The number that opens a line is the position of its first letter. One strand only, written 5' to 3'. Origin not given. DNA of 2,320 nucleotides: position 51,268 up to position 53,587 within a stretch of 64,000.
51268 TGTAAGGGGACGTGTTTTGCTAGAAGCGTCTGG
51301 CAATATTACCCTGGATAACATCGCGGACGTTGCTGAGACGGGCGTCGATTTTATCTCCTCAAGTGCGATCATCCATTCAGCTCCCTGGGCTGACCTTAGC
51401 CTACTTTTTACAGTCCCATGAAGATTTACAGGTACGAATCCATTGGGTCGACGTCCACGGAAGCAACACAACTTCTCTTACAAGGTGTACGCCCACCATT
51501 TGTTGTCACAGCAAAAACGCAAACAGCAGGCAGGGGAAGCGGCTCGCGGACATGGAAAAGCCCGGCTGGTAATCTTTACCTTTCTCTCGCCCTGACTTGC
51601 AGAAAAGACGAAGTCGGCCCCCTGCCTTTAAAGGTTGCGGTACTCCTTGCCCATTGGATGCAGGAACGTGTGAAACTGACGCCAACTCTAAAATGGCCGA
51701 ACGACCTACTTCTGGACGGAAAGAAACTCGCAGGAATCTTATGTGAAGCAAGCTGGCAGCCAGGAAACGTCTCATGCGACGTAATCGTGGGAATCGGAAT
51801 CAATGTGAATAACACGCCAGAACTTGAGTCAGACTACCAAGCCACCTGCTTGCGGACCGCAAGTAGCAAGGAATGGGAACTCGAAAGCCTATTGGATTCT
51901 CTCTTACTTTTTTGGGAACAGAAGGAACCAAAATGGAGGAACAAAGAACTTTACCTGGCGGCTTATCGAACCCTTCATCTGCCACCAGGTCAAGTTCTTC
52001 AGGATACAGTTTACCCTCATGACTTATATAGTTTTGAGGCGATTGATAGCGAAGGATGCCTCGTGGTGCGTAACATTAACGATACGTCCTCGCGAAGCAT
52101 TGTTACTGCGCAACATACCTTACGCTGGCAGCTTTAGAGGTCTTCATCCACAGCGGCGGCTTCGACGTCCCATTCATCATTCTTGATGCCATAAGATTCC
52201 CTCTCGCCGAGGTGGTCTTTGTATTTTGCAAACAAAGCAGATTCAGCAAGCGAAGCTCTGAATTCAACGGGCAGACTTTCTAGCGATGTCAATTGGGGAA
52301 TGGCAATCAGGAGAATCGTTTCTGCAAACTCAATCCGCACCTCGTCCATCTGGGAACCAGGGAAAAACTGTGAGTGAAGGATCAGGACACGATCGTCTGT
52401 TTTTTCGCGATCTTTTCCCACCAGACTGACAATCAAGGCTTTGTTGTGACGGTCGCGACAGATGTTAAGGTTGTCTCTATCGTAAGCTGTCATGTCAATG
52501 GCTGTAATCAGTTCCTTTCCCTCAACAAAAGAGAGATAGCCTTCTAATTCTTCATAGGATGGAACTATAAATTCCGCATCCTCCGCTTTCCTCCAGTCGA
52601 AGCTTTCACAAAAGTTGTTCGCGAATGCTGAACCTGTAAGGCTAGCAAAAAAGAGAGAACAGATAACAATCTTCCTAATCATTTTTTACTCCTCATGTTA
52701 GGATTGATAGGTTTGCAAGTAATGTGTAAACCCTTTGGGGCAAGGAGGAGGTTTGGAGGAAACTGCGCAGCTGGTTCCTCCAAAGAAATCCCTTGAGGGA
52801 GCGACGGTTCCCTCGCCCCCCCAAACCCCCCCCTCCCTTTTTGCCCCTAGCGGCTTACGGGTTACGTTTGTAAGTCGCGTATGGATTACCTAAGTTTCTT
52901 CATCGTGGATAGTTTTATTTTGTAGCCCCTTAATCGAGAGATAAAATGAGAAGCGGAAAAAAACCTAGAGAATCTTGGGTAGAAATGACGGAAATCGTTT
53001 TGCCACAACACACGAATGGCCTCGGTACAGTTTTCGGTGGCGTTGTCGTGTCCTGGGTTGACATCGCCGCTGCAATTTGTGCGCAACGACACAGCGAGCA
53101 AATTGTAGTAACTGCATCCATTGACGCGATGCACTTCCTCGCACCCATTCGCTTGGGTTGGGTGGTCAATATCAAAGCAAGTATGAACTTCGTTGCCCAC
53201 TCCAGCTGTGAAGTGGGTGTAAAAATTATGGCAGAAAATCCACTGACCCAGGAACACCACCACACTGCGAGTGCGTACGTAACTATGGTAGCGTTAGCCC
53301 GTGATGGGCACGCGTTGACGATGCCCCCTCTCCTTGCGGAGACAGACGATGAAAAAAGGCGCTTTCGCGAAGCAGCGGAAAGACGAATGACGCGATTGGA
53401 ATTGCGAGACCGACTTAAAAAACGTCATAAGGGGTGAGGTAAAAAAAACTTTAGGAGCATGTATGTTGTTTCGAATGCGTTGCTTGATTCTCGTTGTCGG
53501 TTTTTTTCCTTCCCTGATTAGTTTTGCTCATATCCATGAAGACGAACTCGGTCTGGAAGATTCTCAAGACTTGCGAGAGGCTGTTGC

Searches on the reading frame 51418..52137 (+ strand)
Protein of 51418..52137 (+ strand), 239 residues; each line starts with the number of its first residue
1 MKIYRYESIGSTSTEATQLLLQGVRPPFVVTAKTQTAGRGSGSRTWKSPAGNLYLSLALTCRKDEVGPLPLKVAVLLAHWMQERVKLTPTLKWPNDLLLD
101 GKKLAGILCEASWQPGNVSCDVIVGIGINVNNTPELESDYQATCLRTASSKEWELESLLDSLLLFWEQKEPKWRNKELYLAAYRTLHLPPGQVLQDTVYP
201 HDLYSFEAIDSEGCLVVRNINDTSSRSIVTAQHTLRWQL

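Call 29: search_protein_families(library=pfam, proteins=[window:51418-52137:+], max_evalue=0.00001)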
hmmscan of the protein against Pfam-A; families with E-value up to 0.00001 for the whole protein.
window:51418-52137:+ (239 aa): 1 family
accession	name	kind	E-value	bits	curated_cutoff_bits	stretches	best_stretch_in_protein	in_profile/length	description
PF03099.24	BPL_LplA_LipB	-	9e-19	68.1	21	1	9-129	5-133/133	Biotin/lipoate A/B protein ligase family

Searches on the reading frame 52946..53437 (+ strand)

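Call 29: search_protein_families(library=pfam, proteins=[window:52946-53437:+], max_evalue=0.00001)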
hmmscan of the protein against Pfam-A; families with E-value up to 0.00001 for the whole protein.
window:52946-53437:+ (163 aa): 1 family
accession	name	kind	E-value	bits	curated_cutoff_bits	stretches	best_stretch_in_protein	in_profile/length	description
PF03061.28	4HBT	-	8e-16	58.6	20.6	1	27-99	2-75/79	Thioesterase superfamily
